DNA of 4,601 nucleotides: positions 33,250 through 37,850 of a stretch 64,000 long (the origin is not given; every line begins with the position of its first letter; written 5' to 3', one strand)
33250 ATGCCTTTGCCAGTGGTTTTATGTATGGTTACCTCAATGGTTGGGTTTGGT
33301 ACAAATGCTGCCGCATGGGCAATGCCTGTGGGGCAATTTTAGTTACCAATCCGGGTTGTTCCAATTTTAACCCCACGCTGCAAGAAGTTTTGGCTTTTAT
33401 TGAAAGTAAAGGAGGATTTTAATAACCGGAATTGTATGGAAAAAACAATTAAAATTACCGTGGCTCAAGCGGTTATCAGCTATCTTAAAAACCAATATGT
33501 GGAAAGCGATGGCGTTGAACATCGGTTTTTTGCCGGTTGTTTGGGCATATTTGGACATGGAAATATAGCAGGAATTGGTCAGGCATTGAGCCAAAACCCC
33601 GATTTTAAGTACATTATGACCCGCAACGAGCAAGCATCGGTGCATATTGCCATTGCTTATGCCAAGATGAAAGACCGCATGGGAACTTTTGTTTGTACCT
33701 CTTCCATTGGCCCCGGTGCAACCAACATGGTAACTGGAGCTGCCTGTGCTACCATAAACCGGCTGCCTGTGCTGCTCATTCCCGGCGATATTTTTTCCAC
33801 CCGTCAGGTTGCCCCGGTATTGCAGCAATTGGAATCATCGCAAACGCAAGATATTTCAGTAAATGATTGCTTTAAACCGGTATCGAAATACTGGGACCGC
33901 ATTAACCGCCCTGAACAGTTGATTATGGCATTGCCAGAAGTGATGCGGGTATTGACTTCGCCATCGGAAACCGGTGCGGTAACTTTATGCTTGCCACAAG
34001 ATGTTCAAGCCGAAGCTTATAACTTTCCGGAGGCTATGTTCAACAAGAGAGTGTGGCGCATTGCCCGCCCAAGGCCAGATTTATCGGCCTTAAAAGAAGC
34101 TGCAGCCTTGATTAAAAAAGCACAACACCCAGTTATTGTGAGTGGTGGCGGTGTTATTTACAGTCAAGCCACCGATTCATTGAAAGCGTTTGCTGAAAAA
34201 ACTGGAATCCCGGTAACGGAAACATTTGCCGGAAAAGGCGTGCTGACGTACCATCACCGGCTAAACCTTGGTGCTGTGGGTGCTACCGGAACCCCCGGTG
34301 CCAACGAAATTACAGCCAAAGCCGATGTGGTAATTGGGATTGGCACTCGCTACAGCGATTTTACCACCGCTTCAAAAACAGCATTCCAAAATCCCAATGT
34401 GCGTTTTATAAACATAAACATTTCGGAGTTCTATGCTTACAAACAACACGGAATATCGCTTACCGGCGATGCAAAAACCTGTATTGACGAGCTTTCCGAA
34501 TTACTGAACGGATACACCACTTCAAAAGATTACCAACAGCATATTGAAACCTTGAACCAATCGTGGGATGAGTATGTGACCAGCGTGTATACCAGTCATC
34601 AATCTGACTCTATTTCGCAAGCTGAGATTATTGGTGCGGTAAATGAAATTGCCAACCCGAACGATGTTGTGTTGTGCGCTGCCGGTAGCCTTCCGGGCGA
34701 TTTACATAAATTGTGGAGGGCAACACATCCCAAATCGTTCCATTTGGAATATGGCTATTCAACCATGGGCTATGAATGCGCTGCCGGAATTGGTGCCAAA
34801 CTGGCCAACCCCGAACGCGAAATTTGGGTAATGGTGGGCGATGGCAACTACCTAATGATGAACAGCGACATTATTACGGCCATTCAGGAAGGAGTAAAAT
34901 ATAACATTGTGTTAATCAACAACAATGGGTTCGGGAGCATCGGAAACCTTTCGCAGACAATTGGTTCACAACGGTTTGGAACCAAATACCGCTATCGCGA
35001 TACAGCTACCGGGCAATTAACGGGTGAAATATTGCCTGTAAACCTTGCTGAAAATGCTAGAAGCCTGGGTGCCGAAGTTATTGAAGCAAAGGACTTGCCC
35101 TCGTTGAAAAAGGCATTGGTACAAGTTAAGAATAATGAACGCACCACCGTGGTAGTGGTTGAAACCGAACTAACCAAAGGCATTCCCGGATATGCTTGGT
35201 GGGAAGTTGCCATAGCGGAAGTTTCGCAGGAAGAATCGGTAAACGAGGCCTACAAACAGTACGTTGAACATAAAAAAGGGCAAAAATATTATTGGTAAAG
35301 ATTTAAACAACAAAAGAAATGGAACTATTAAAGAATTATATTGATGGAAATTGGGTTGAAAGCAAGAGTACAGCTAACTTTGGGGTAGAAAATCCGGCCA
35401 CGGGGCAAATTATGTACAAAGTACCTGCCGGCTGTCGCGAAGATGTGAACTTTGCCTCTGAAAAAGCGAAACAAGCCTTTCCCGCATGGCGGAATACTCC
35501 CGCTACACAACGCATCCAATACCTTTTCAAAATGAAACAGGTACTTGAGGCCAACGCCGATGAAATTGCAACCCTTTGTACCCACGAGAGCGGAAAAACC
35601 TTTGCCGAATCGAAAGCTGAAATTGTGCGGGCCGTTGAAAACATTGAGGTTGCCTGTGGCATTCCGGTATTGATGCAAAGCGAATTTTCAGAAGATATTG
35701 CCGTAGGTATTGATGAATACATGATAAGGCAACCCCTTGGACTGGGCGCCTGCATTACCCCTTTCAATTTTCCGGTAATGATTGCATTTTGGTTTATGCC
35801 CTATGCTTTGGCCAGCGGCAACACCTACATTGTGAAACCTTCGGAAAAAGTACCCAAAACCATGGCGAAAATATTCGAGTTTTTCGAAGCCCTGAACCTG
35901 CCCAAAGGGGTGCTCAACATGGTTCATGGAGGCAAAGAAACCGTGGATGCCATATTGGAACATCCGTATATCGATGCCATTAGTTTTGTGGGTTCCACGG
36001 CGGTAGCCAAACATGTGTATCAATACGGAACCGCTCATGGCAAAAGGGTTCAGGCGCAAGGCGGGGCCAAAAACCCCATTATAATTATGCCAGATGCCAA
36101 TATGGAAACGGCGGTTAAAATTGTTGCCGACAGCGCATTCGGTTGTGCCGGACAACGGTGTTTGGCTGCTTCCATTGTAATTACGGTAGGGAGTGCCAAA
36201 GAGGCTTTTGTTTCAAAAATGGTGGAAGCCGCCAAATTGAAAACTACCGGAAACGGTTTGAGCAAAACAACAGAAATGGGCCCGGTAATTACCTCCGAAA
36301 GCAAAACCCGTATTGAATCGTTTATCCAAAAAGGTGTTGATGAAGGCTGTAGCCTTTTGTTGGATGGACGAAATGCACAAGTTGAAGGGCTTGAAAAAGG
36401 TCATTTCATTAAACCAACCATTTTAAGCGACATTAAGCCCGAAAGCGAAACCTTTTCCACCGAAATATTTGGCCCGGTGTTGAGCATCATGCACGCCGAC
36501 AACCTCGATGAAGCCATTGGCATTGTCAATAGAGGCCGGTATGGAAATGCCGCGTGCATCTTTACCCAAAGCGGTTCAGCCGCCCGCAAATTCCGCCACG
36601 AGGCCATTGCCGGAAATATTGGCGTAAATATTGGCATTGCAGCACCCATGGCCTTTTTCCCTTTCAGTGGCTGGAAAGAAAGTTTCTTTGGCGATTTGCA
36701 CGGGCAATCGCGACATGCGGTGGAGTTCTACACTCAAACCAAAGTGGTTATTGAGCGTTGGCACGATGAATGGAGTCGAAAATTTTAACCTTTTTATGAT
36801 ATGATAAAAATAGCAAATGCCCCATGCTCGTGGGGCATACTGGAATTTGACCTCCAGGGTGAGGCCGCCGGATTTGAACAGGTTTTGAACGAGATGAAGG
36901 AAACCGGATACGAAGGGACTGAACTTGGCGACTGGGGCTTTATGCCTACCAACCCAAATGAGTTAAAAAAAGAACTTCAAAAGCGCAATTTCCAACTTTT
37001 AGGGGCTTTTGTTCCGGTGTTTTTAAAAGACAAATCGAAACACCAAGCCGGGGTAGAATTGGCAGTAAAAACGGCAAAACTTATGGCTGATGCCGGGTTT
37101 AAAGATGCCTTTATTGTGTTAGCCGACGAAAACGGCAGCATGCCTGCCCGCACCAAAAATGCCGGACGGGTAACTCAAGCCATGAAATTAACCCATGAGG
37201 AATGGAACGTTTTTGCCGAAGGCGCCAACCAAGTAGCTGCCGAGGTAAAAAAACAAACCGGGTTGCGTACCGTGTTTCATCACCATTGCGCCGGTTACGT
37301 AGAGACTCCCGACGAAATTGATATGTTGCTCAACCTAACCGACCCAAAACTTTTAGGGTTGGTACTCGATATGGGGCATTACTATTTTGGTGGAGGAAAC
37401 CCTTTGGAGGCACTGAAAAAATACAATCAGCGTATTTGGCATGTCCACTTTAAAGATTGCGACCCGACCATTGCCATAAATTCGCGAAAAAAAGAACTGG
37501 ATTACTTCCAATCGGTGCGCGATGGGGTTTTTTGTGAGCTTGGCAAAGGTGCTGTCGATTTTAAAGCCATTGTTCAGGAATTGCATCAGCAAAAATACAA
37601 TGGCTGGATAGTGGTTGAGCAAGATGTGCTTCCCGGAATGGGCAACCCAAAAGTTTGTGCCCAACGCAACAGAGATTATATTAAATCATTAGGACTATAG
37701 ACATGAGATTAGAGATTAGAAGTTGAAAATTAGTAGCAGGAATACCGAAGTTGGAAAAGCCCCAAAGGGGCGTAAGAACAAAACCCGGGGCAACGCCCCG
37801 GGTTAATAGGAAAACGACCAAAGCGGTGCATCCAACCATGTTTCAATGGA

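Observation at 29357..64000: Complete myo-inositol catabolic operon fused to a SusC/SusD polysaccharide-utilisation locus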

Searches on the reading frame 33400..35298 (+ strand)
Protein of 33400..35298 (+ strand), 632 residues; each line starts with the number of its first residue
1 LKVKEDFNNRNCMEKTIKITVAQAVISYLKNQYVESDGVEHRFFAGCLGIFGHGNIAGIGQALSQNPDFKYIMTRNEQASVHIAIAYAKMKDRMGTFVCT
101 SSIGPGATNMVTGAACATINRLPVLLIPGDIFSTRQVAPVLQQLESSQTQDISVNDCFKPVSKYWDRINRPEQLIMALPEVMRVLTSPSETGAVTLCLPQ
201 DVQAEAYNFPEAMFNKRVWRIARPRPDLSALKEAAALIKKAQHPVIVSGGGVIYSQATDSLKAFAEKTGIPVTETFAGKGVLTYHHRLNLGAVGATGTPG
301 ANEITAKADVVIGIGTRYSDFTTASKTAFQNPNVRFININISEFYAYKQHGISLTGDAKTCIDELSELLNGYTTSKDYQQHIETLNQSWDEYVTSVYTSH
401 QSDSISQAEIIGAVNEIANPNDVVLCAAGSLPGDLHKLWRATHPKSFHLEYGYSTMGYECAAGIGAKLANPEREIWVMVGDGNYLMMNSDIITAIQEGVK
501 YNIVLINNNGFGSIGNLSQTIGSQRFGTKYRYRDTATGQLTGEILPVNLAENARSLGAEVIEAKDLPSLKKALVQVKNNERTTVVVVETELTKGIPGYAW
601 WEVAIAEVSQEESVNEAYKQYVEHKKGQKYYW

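Call 3: search_protein_families(library=pfam, proteins=[window:33400-35298:+])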
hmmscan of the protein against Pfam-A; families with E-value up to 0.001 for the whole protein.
window:33400-35298:+ (632 aa): 3 families
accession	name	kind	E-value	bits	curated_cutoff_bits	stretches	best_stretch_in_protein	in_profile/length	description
PF00205.28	TPP_enzyme_M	-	7.2e-38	129.8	30.4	1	231-365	1-137/137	Thiamine pyrophosphate enzyme, central domain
PF02775.26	TPP_enzyme_C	-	1.6e-30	106.3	21.9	1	428-587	2-151/151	Thiamine pyrophosphate enzyme, C-terminal TPP binding domain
PF02776.23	TPP_enzyme_N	-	2.1e-17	63.4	26.8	1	47-142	19-111/119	Thiamine pyrophosphate enzyme, N-terminal TPP binding domain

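Call 7: search_protein_families(library=ncbifam, proteins=[window:33400-35298:+])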
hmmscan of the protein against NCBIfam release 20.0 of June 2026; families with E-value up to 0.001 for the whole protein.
window:33400-35298:+ (632 aa): 55 families (the best 25 are shown)
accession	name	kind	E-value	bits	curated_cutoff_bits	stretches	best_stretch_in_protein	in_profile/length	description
TIGR04377.1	myo_inos_iolD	equivalog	3.8e-272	904.4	715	1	18-629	1-615/616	3D-(3,5/4)-trihydroxycyclohexane-1,2-dione acylhydrolase (decyclizing)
NF005860.0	PRK07789.1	equivalog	3e-71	240.6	881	1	9-578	24-566/615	acetolactate synthase large subunit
TIGR00118.1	acolac_lg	equivalog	1.9e-70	237.9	538.35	1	51-587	20-532/557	biosynthetic-type acetolactate synthase large subunit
NF006187.0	PRK08322.1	equivalog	8.2e-69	232.5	509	1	34-534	12-487/548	acetolactate synthase large subunit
NF004710.0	PRK06048.1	equivalog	5e-68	229.9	976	1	14-608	3-556/561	acetolactate synthase large subunit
NF004919.0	PRK06276.1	equivalog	2.6e-66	224.2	866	1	54-619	25-571/582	acetolactate synthase large subunit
NF006016.1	PRK08155.1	equivalog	5e-64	216.7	870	1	48-533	22-489/554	acetolactate synthase large subunit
NF006524.0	PRK08978.1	equivalog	6.6e-63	212.8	738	1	51-521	20-468/548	acetolactate synthase 2 catalytic subunit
NF005584.0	PRK07282.1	equivalog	2.5e-62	211.2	970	1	54-516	34-480/566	acetolactate synthase large subunit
NF005651.0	PRK07418.1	subfamily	6.3e-59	199.7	942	1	54-585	43-555/617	acetolactate synthase large subunit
NF006319.0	PRK08527.1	equivalog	2e-58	198.2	905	1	54-587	28-536/565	acetolactate synthase large subunit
NF006052.0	PRK08199.1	subfamily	1.4e-57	195.3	539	1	61-590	39-538/559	thiamine pyrophosphate protein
NF005039.0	PRK06456.1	equivalog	1.5e-57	195.4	868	1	65-525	40-492/572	acetolactate synthase large subunit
NF005228.0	PRK06725.1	equivalog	3.7e-56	190.5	991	1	50-520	34-489/571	acetolactate synthase large subunit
NF008431.0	PRK11269.1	equivalog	1.9e-54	185.2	791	1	35-591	15-555/591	glyoxylate carboligase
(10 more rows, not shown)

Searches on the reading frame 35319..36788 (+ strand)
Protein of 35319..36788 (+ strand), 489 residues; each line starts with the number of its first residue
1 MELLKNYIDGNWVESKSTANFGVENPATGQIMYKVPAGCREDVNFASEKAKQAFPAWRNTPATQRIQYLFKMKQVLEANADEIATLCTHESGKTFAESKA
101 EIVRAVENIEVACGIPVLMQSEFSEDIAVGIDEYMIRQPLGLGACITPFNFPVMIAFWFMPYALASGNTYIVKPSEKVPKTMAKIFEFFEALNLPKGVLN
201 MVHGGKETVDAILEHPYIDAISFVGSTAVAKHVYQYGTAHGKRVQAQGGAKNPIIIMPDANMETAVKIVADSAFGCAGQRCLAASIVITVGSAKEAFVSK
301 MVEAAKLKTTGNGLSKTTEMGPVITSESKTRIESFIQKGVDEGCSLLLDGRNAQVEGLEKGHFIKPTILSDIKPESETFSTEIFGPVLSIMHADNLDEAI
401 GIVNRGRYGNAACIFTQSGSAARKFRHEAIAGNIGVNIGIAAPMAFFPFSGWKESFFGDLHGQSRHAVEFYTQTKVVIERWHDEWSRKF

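Call 3: search_protein_families(library=pfam, proteins=[window:35319-36788:+])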
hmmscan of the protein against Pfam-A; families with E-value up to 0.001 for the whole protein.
window:35319-36788:+ (489 aa): 2 families
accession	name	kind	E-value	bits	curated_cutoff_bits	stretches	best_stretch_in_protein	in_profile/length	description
PF00171.27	Aldedh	-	4.7e-141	470.9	23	1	12-477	1-461/461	Aldehyde dehydrogenase family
PF05893.19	LuxC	-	0.00018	21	21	1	133-296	82-246/401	Acyl-CoA reductase (LuxC)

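Call 7: search_protein_families(library=ncbifam, proteins=[window:35319-36788:+])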
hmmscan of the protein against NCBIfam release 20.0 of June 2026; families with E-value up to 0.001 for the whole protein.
window:35319-36788:+ (489 aa): 43 families (the best 25 are shown)
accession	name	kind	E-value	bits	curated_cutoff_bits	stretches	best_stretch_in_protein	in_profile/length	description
TIGR01722.1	MMSDH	subfamily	5.3e-170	566.2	448.5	1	5-481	2-477/477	CoA-acylating methylmalonate-semialdehyde dehydrogenase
NF042993.1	AlphKGSA_gudD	equivalog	3.8e-107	359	770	1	3-478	3-479/481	alpha-ketoglutaric semialdehyde dehydrogenase GucD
NF052305.1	DioxValDhHalo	equivalog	1.8e-105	353.6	750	1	4-480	5-482/483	2,5-dioxovalerate dehydrogenase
TIGR01804.1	BADH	equivalog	4.1e-95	319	668.6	1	7-475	1-467/467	betaine-aldehyde dehydrogenase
TIGR02299.1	HpaE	equivalog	1.5e-94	317.4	638.35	1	5-477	2-474/488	5-carboxymethyl-2-hydroxymuconate semialdehyde dehydrogenase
NF010000.0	PRK13473.1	subfamily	1.9e-91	307.1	615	1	5-478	4-471/475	aminobutyraldehyde dehydrogenase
NF009725.0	PRK13252.1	equivalog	9.9e-90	301.3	593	1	4-477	7-477/488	betaine-aldehyde dehydrogenase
NF002852.0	PRK03137.1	subfamily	1.5e-83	281.3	648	1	8-480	41-513/514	L-glutamate gamma-semialdehyde dehydrogenase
NF045735.1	PaDhStyDPseudo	equivalog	5.4e-83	279.3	850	1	7-478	6-480/483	phenylacetaldehyde dehydrogenase StyD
NF040648.1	lactal_redase_Meth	equivalog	6.2e-83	279.3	650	1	7-478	2-461/463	lactaldehyde dehydrogenase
NF007497.0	PRK10090.1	equivalog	2.5e-81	273.9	500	1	4-477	7-475/480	aldehyde dehydrogenase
TIGR01237.1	D1pyr5carbox2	equivalog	3.7e-79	266.8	659.65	1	6-481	35-511/511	L-glutamate gamma-semialdehyde dehydrogenase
TIGR01780.1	SSADH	subfamily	4.3e-78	263.2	646.35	1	23-475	1-448/448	succinate-semialdehyde dehydrogenase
NF045736.1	PaDhStyDRhodo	equivalog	6.8e-77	259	800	1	6-476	5-474/479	phenylacetaldehyde dehydrogenase StyD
TIGR03216.1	OH_muco_semi_DH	equivalog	1.2e-76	258.3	693.25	1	4-478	1-478/481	2-hydroxymuconic semialdehyde dehydrogenase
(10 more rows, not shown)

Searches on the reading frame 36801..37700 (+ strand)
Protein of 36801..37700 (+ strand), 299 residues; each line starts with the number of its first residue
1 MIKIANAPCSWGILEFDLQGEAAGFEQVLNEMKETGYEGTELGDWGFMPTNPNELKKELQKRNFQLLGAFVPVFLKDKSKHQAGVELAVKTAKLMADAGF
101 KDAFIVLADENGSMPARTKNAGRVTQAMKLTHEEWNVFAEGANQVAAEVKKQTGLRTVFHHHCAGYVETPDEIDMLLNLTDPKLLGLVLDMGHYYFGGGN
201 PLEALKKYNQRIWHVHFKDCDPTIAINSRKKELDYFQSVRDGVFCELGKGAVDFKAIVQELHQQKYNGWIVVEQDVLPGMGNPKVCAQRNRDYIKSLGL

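Call 3: search_protein_families(library=pfam, proteins=[window:36801-37700:+])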
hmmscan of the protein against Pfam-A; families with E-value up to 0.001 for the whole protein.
window:36801-37700:+ (299 aa): 1 family
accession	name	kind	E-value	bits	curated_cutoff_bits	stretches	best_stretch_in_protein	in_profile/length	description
PF01261.30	AP_endonuc_2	-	2e-24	87.1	31.1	1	31-275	3-230/249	Xylose isomerase-like TIM barrel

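Call 7: search_protein_families(library=ncbifam, proteins=[window:36801-37700:+])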
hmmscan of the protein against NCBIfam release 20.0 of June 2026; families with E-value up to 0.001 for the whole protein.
window:36801-37700:+ (299 aa): 4 families
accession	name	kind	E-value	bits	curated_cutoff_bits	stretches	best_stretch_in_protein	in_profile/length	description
TIGR04379.1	myo_inos_iolE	equivalog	1.1e-66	225.4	290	1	2-296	2-288/290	myo-inosose-2 dehydratase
NF041099.2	keto_glucon_epim_IolO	equivalog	7.3e-08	32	300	0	246-297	218-267/269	5-keto-L-gluconate epimerase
NF041277.1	coba_remo_CbiR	equivalog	0.00013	21.5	105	1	167-270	143-230/249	cobamide remodeling phosphodiesterase CbiR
TIGR00542.1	hxl6Piso_put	equivalog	0.00055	19.3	272.15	0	205-273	197-248/279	L-ribulose-5-phosphate 3-epimerase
